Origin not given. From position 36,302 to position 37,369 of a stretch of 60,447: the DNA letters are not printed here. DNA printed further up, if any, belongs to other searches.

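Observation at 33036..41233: Nine-gene operon: three Gfo/Idh/MocA oxidoreductases followed by six tandem TIM-barrel paralogues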

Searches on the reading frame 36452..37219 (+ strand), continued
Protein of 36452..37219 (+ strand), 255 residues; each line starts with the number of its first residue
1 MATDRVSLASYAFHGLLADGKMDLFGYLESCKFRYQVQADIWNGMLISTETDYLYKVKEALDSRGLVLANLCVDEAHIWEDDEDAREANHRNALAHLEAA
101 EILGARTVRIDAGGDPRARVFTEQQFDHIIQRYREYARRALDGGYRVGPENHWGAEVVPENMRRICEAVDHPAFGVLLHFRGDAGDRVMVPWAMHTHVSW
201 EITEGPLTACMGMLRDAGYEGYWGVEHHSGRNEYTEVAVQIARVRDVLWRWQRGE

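Call 20: find_encoding_contigs(protein=P0102, flank=8000, max_places=3)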
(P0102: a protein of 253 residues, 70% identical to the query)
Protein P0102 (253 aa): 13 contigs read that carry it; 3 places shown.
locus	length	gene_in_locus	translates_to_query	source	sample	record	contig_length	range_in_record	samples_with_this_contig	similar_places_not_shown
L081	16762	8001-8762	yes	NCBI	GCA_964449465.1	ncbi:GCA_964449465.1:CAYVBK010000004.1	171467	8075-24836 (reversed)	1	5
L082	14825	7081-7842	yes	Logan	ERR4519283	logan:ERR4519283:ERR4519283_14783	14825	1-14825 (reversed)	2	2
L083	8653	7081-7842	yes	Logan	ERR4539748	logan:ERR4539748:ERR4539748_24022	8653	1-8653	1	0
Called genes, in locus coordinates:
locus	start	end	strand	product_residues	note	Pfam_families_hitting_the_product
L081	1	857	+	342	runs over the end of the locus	PF02445:NadA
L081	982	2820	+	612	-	-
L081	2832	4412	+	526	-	PF00890:FAD_binding_2, PF01266:DAO (weak), PF07992:Pyr_redox_2 (faint), PF02910:Succ_DH_flav_C (weak)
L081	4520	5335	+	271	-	PF01261:AP_endonuc_2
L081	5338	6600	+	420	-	PF12708:Pect-lyase_RHGA_epim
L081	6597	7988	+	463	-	PF00890:FAD_binding_2 (faint), PF01134:GIDA (faint), PF03486:HI0933_like (faint), PF07992:Pyr_redox_2 (faint), PF13738:Pyr_redox_3 (faint), PF01266:DAO (weak), PF21688:FAD-depend_C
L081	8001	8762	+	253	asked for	PF01261:AP_endonuc_2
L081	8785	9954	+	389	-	PF01808:AICARFT_IMPCHas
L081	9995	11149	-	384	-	PF04055:Radical_SAM, PF12836:HHH_3 (faint)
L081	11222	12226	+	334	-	PF03786:UxuA, PF01261:AP_endonuc_2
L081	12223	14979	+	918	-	PF13191:AAA_16, PF13401:AAA_22 (faint), PF13384:HTH_23 (faint), PF25873:WHD_MalT, PF17874:TPR_MalT, PF00196:GerE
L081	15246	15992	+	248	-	PF00005:ABC_tran, PF02463:SMC_N (faint)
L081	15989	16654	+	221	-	PF00005:ABC_tran, PF13304:AAA_21 (faint)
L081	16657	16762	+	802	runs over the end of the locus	PF12704:MacB_PCD, PF02687:FtsX, PF12704:MacB_PCD (weak), PF02687:FtsX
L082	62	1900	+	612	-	-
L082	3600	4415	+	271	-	PF01261:AP_endonuc_2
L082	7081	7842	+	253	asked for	PF01261:AP_endonuc_2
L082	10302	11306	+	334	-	PF03786:UxuA, PF01261:AP_endonuc_2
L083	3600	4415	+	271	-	PF01261:AP_endonuc_2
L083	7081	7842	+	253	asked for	PF01261:AP_endonuc_2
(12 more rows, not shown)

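Call 43: search_protein_families(library=pfam, proteins=[L075:930-2030:+, L075:2051-3313:+, L075:3246-4109:+, L075:4141-6510:+, L075:6563-7306:+, L075:7296-9740:+, L075:12076-12840:-, L075:13036-14523:+, L075:14533-15828:+, L075:15960-16754:+], max_evalue=0.0001)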
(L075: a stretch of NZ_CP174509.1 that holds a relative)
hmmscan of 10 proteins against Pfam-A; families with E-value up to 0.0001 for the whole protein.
L075:930-2030:+ (366 aa): 1 family
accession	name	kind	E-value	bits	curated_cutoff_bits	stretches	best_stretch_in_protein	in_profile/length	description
PF00528.27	BPD_transp_1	-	6.6e-17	62.3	26.4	1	163-355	3-179/184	Binding-protein-dependent transport system inner membrane component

L075:2051-3313:+ (420 aa): 3 families
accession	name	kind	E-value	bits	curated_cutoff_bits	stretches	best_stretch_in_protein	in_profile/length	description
PF22725.1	GFO_IDH_MocA_C3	-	3.4e-29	101.8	27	1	168-292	1-123/124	GFO/IDH/MocA C-terminal domain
PF01408.29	GFO_IDH_MocA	-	4e-23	82.8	24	1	38-158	1-118/120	Oxidoreductase family, NAD-binding Rossmann fold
PF02894.22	GFO_IDH_MocA_C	-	1e-19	71.6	22.9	1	173-383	2-217/218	Oxidoreductase family, C-terminal alpha/beta domain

L075:3246-4109:+ (287 aa): 1 family
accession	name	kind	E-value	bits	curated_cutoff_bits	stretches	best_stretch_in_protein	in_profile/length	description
PF01261.30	AP_endonuc_2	-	1.2e-10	41.9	31.1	1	56-244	2-214/249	Xylose isomerase-like TIM barrel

L075:4141-6510:+ (789 aa): 3 families
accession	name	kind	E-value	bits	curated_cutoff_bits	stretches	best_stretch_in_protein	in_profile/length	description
PF01301.25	Glyco_hydro_35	-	3.5e-50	171.9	27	1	9-190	1-161/319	Glycosyl hydrolases family 35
PF22369.2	GLMA_2nd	-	2.6e-40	137.8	27.7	1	459-592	3-138/138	GLMA-like, second domain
PF02449.21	Glyco_hydro_42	-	1.1e-28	101.1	21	1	28-383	6-337/376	Beta-galactosidase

L075:6563-7306:+ (247 aa): 1 family
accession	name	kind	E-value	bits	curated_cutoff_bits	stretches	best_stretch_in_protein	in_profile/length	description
PF04854.19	DUF624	-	1.9e-30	105.3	24.2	1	53-129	1-77/77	Protein of unknown function, DUF624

L075:7296-9740:+ (814 aa): 3 families
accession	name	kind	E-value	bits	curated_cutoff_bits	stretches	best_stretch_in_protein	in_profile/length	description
PF01301.25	Glyco_hydro_35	-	5.5e-47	161.3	27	1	19-191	1-152/319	Glycosyl hydrolases family 35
PF22369.2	GLMA_2nd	-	2.3e-24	86.1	27.7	1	485-585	4-105/138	GLMA-like, second domain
PF02449.21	Glyco_hydro_42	-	1.2e-21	78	21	1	39-394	7-337/376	Beta-galactosidase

L075:12076-12840:- (254 aa): 3 families
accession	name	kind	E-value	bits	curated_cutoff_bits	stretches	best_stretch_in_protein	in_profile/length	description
PF12833.13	HTH_18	-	2.3e-21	76.3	33.6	1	176-252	1-77/80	Helix-turn-helix domain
PF00165.29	HTH_AraC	-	1.9e-14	53.8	26.6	1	217-251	6-39/42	Bacterial regulatory helix-turn-helix proteins, AraC family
PF07883.17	Cupin_2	-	8.4e-06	25.9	27.2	1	25-67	20-62/70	Cupin domain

L075:13036-14523:+ (495 aa): 5 families
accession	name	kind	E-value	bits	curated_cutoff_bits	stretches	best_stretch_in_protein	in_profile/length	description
PF00884.28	Sulfatase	-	5.5e-39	134.7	25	1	10-337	3-300/301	Sulfatase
PF16347.10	SGSH_C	-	3.2e-10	40.8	29.3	1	301-416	15-134/154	N-sulphoglucosamine sulphohydrolase, C-terminal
PF01663.27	Phosphodiest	-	1.1e-07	32.3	23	1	13-301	4-245/342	Type I phosphodiesterase / nucleotide pyrophosphatase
PF01676.23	Metalloenzyme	-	4e-06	27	24.3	1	243-319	166-228/252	Metalloenzyme superfamily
PF02995.22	DUF229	-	2.7e-05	23.5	25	1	249-289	309-349/496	Protein of unknown function (DUF229)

L075:14533-15828:+ (431 aa): 0 families

L075:15960-16754:+ (264 aa): 1 family
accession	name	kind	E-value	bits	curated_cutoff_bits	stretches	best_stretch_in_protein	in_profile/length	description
PF03372.29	Exo_endo_phos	-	5.8e-20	72.4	24.5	1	6-255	1-225/225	Endonuclease/Exonuclease/phosphatase family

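Call 45: find_encoding_contigs(protein=P0002, flank=10000, max_places=4)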
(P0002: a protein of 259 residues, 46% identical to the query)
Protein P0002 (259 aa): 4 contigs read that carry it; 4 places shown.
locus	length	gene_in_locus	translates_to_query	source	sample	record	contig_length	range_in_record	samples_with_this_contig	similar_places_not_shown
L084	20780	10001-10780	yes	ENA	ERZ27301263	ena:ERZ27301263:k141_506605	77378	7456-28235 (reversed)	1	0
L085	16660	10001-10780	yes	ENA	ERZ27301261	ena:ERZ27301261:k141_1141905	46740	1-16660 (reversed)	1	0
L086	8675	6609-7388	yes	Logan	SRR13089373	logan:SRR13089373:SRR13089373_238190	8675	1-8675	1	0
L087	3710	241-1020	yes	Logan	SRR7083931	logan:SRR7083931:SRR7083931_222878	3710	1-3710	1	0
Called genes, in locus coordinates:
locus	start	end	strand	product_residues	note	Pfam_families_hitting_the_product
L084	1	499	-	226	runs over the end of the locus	PF01895:PhoU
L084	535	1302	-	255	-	PF02463:SMC_N (faint), PF00005:ABC_tran, PF13304:AAA_21 (faint)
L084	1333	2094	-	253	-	PF00005:ABC_tran, PF13304:AAA_21 (weak)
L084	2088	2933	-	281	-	PF00528:BPD_transp_1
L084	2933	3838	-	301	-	PF00528:BPD_transp_1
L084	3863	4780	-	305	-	PF12849:PBP_like_2, PF01547:SBP_bac_1 (weak), PF12727:PBP_like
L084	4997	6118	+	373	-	PF01408:GFO_IDH_MocA, PF02894:GFO_IDH_MocA_C, PF22725:GFO_IDH_MocA_C3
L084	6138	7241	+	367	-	PF01408:GFO_IDH_MocA, PF22725:GFO_IDH_MocA_C3, PF02894:GFO_IDH_MocA_C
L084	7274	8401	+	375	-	PF01408:GFO_IDH_MocA, PF02894:GFO_IDH_MocA_C (weak), PF22725:GFO_IDH_MocA_C3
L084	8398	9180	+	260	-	PF01261:AP_endonuc_2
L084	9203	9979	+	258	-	PF01261:AP_endonuc_2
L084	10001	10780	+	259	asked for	PF01261:AP_endonuc_2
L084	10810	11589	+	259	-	PF01261:AP_endonuc_2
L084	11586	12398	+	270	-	PF01261:AP_endonuc_2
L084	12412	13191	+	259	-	PF01261:AP_endonuc_2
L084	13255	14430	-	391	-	PF01937:ARMT1-like_dom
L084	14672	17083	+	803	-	PF00488:MutS_V, PF20297:MSSS, PF01713:Smr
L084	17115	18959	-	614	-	PF01541:GIY-YIG, PF27096:UvrC_M, PF02151:UVR, PF22920:UvrC_RNaseH, PF08459:UvrC_RNaseH_dom, PF00633:HHH (faint), PF12826:HHH_2, PF14520:HHH_5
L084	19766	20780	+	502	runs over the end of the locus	PF01547:SBP_bac_1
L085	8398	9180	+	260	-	PF01261:AP_endonuc_2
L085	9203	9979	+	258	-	PF01261:AP_endonuc_2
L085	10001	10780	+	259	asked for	PF01261:AP_endonuc_2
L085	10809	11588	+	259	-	PF01261:AP_endonuc_2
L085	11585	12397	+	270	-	PF01261:AP_endonuc_2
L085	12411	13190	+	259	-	PF01261:AP_endonuc_2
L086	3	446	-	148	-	?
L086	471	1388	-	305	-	PF12849:PBP_like_2, PF01547:SBP_bac_1 (weak), PF12727:PBP_like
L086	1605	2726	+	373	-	PF01408:GFO_IDH_MocA, PF02894:GFO_IDH_MocA_C, PF22725:GFO_IDH_MocA_C3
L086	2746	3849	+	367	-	PF01408:GFO_IDH_MocA, PF22725:GFO_IDH_MocA_C3, PF02894:GFO_IDH_MocA_C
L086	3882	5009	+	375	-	PF01408:GFO_IDH_MocA, PF02894:GFO_IDH_MocA_C (weak), PF22725:GFO_IDH_MocA_C3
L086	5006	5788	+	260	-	PF01261:AP_endonuc_2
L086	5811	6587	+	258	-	PF01261:AP_endonuc_2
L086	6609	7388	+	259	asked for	PF01261:AP_endonuc_2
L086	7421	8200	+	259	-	PF01261:AP_endonuc_2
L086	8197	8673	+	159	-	?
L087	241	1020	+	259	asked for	PF01261:AP_endonuc_2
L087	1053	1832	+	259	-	PF01261:AP_endonuc_2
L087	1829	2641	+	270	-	PF01261:AP_endonuc_2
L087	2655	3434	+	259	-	PF01261:AP_endonuc_2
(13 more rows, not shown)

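Call 50: search_protein_families(library=ncbifam, proteins=[L045:7382-8968:+, L048:2143-3672:+, L049:69-1664:+, L053:7276-8856:+, L055:784-2313:+, L064:8316-9890:+, L065:8343-9896:+, L069:8364-9893:+, L075:10796-11920:+, L054:8311-9147:+], max_evalue=0.00001)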
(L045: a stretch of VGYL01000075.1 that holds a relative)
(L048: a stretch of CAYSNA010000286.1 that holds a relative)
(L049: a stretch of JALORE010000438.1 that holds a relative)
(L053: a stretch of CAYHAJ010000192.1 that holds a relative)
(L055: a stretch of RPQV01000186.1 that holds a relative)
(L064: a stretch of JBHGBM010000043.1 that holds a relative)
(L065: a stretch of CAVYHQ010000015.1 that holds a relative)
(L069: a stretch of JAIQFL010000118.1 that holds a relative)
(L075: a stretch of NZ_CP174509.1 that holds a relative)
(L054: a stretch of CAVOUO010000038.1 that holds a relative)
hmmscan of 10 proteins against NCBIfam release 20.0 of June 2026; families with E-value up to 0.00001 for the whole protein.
L045:7382-8968:+ (529 aa): 5 families
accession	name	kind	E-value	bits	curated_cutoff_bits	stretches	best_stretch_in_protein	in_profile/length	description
NF058561.1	BT_2158_fam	equivalog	6.2e-85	285.6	750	2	141-515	67-437/487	glycoside 3-dehydrogenase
NF052479.1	LevoglcsnDh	equivalog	1.8e-13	50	650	1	157-253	61-157/386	levoglucosan dehydrogenase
NF040723.1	UDP-GlcNAcDh_Arch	equivalog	9.5e-12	45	450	1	156-222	48-112/302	UDP-N-acetylglucosamine 3-dehydrogenase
TIGR04380.1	myo_inos_iolG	equivalog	7.8e-11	41.4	355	1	154-265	48-160/330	inositol 2-dehydrogenase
NF041392.1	XylDh_Gfo6_Halo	equivalog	2.8e-07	29.7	350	1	155-254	68-167/350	D-xylose 1-dehydrogenase Gfo6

L048:2143-3672:+ (510 aa): 5 families
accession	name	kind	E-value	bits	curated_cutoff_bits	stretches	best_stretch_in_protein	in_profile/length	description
NF058561.1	BT_2158_fam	equivalog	6.6e-90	302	750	2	137-496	74-437/487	glycoside 3-dehydrogenase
NF040723.1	UDP-GlcNAcDh_Arch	equivalog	2e-13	50.6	450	1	144-210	48-112/302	UDP-N-acetylglucosamine 3-dehydrogenase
TIGR04380.1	myo_inos_iolG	equivalog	1.1e-12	47.5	355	1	145-254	52-161/330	inositol 2-dehydrogenase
NF052479.1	LevoglcsnDh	equivalog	2.1e-12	46.5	650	1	146-241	62-157/386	levoglucosan dehydrogenase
NF041392.1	XylDh_Gfo6_Halo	equivalog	7.3e-06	25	350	0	145-243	70-168/350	D-xylose 1-dehydrogenase Gfo6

L049:69-1664:+ (532 aa): 5 families
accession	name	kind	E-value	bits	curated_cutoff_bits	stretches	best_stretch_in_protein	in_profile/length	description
NF058561.1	BT_2158_fam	equivalog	1.8e-86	290.7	750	2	138-518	65-437/487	glycoside 3-dehydrogenase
NF052479.1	LevoglcsnDh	equivalog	1.3e-13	50.4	650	1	144-252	49-157/386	levoglucosan dehydrogenase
NF040723.1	UDP-GlcNAcDh_Arch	equivalog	2.8e-12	46.8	450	1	148-221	42-112/302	UDP-N-acetylglucosamine 3-dehydrogenase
TIGR04380.1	myo_inos_iolG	equivalog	1.3e-10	40.7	355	1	144-265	40-161/330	inositol 2-dehydrogenase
NF041392.1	XylDh_Gfo6_Halo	equivalog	6.2e-07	28.5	350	1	147-253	61-167/350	D-xylose 1-dehydrogenase Gfo6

L053:7276-8856:+ (527 aa): 6 families
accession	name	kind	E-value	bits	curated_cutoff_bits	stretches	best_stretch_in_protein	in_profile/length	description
NF058561.1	BT_2158_fam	equivalog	4.3e-84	282.8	750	2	139-511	65-435/487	glycoside 3-dehydrogenase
NF052479.1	LevoglcsnDh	equivalog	2.9e-14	52.6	650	1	145-253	49-157/386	levoglucosan dehydrogenase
NF040723.1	UDP-GlcNAcDh_Arch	equivalog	3.8e-12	46.3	450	1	149-222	42-112/302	UDP-N-acetylglucosamine 3-dehydrogenase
TIGR04380.1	myo_inos_iolG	equivalog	2.6e-10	39.7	355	1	147-266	42-161/330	inositol 2-dehydrogenase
NF041392.1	XylDh_Gfo6_Halo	equivalog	5.6e-06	25.4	350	1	155-253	68-166/350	D-xylose 1-dehydrogenase Gfo6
NF008607.0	PRK11579.1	subfamily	9.1e-06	24.9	330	0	162-254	57-151/346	oxidoreductase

L055:784-2313:+ (510 aa): 5 families
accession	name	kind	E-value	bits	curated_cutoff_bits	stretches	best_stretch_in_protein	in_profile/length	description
NF058561.1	BT_2158_fam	equivalog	2e-86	290.6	750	2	138-496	75-437/487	glycoside 3-dehydrogenase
NF040723.1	UDP-GlcNAcDh_Arch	equivalog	3e-15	56.5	450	1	143-210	47-112/302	UDP-N-acetylglucosamine 3-dehydrogenase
NF052479.1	LevoglcsnDh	equivalog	3.5e-15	55.6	650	1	145-241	61-157/386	levoglucosan dehydrogenase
TIGR04380.1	myo_inos_iolG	equivalog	4.3e-13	48.9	355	1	144-254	51-161/330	inositol 2-dehydrogenase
NF041392.1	XylDh_Gfo6_Halo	equivalog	1.7e-06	27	350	1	145-243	70-168/350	D-xylose 1-dehydrogenase Gfo6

L064:8316-9890:+ (525 aa): 5 families
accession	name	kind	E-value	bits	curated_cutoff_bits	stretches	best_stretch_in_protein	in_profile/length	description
NF058561.1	BT_2158_fam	equivalog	6.7e-86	288.8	750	2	141-513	68-437/487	glycoside 3-dehydrogenase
NF052479.1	LevoglcsnDh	equivalog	2.3e-15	56.1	650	1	148-253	53-158/386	levoglucosan dehydrogenase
NF040723.1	UDP-GlcNAcDh_Arch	equivalog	5.9e-13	49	450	1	150-222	44-113/302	UDP-N-acetylglucosamine 3-dehydrogenase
TIGR04380.1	myo_inos_iolG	equivalog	5.2e-10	38.7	355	1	150-263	46-159/330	inositol 2-dehydrogenase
NF008607.0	PRK11579.1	subfamily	3.8e-06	26.1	330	1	154-223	50-119/346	oxidoreductase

L065:8343-9896:+ (518 aa): 5 families
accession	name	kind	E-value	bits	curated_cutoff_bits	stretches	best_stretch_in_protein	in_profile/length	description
NF058561.1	BT_2158_fam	equivalog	2.3e-91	306.8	750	2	133-506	66-437/487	glycoside 3-dehydrogenase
NF052479.1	LevoglcsnDh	equivalog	7.8e-14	51.1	650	1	148-246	59-157/386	levoglucosan dehydrogenase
NF040723.1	UDP-GlcNAcDh_Arch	equivalog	1.8e-11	44.1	450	1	148-216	47-113/302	UDP-N-acetylglucosamine 3-dehydrogenase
TIGR04380.1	myo_inos_iolG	equivalog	8.5e-08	31.4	355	1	148-257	50-159/330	inositol 2-dehydrogenase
NF008607.0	PRK11579.1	subfamily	2.2e-06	26.9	330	1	148-215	50-116/346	oxidoreductase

L069:8364-9893:+ (510 aa): 5 families
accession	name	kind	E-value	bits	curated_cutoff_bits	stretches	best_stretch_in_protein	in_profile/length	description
NF058561.1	BT_2158_fam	equivalog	1.9e-87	293.9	750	2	126-497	67-436/487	glycoside 3-dehydrogenase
NF052479.1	LevoglcsnDh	equivalog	3.6e-15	55.5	650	1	133-239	52-158/386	levoglucosan dehydrogenase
NF040723.1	UDP-GlcNAcDh_Arch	equivalog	1.9e-13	50.6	450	1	134-235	42-141/302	UDP-N-acetylglucosamine 3-dehydrogenase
TIGR04380.1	myo_inos_iolG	equivalog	1e-09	37.7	355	1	133-249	42-159/330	inositol 2-dehydrogenase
NF008607.0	PRK11579.1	subfamily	6.5e-06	25.4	330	0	136-237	46-147/346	oxidoreductase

L075:10796-11920:+ (374 aa): 9 families
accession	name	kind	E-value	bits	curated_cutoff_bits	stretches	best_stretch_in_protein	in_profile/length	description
NF040723.1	UDP-GlcNAcDh_Arch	equivalog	4.1e-32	111.9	450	1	4-207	1-190/302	UDP-N-acetylglucosamine 3-dehydrogenase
TIGR04380.1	myo_inos_iolG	equivalog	2.5e-30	105.5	355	1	4-274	2-257/330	inositol 2-dehydrogenase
NF052479.1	LevoglcsnDh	equivalog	4.8e-26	91.3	650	1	1-206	1-213/386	levoglucosan dehydrogenase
NF052679.1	InsChiInosDhIolG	equivalog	7.2e-20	71.3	540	1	3-146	2-148/343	bifunctional inositol 2-dehydrogenase/D-chiro-inositol 1-dehydrogenase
NF058561.1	BT_2158_fam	equivalog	7.8e-18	64.3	750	1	5-148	35-179/487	glycoside 3-dehydrogenase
NF008607.0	PRK11579.1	subfamily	3.5e-15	55.8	330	1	2-203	3-196/346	oxidoreductase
NF041392.1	XylDh_Gfo6_Halo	equivalog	1.7e-14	53.4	350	1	37-319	51-327/350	D-xylose 1-dehydrogenase Gfo6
NF058563.1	BT_2159_fam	equivalog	7.9e-12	44.9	650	1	4-146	1-143/350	disaccharide 3-dehydrogenase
NF007574.0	PRK10206.1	equivalog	3.7e-08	32.8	352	1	44-200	44-191/345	oxidoreductase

L054:8311-9147:+ (279 aa): 4 families
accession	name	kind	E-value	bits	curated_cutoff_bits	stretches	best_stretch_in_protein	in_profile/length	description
NF058561.1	BT_2158_fam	equivalog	1.5e-13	50.2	750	1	64-129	67-132/487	glycoside 3-dehydrogenase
NF052479.1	LevoglcsnDh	equivalog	7.3e-10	38.1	650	1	71-129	52-109/386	levoglucosan dehydrogenase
NF040723.1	UDP-GlcNAcDh_Arch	equivalog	6.5e-09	35.7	450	1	73-130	43-97/302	UDP-N-acetylglucosamine 3-dehydrogenase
TIGR04380.1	myo_inos_iolG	equivalog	3.6e-07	29.4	355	1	67-129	38-100/330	inositol 2-dehydrogenase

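Call 54: find_encoding_contigs(protein=P0015, flank=10000, max_places=4)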
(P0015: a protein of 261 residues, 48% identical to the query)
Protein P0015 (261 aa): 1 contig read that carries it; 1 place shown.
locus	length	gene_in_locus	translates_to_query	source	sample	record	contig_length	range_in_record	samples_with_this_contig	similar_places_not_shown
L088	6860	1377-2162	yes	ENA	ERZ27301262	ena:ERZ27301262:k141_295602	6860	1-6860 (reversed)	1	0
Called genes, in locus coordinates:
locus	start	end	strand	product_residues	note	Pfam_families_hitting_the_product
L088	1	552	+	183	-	?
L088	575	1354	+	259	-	PF01261:AP_endonuc_2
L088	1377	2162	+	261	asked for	PF01261:AP_endonuc_2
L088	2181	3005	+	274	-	PF01261:AP_endonuc_2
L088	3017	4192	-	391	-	PF01937:ARMT1-like_dom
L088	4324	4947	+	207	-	PF13238:AAA_18 (weak), PF13671:AAA_33 (weak)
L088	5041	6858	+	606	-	?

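Call 55: find_encoding_contigs(protein=P0009, flank=10000, max_places=4)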
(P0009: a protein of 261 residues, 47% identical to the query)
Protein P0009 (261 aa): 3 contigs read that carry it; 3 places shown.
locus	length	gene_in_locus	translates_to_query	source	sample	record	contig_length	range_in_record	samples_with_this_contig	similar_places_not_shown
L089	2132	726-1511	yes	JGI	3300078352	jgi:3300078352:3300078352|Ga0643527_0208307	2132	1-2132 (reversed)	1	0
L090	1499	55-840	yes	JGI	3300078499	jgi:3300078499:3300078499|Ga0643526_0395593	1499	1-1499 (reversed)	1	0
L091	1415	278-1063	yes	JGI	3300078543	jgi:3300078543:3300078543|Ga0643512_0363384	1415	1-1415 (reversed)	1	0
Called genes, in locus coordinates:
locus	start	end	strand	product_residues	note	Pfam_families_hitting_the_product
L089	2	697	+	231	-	?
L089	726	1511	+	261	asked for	PF01261:AP_endonuc_2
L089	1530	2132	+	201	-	?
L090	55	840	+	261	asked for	PF01261:AP_endonuc_2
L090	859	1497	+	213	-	?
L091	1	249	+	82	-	?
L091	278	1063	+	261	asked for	PF01261:AP_endonuc_2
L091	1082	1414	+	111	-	?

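Call 58: search_protein_representatives(alignment_id=A1)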
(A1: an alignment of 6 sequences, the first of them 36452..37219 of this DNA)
Query: 6 sequences, 259 profile positions. Proteins with E-value up to 0.001 (for the whole library): 812; up to 1e-10: 218; up to 1e-30: 68. The best 150 are listed.
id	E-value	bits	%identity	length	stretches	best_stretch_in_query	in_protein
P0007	7.2e-131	451.5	-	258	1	1-257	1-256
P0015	4.2e-124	429.4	-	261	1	1-257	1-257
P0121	3.3e-96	337.9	-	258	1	1-256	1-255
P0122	7.3e-86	304.0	-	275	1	1-254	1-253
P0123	3.9e-84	298.3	-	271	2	37-256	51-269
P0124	5.0e-84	298.0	-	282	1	1-254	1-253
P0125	1.3e-83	296.6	-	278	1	3-249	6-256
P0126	2.9e-83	295.5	-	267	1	1-256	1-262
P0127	2.4e-76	272.8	-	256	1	1-233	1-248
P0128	1.7e-74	266.8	-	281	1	19-195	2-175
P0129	3.8e-70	252.5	-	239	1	54-214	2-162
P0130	1.1e-66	241.2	-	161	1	1-163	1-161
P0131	2.1e-63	230.4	-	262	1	3-251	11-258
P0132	3.3e-63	229.8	-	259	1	1-250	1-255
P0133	2.2e-62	227.0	-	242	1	19-195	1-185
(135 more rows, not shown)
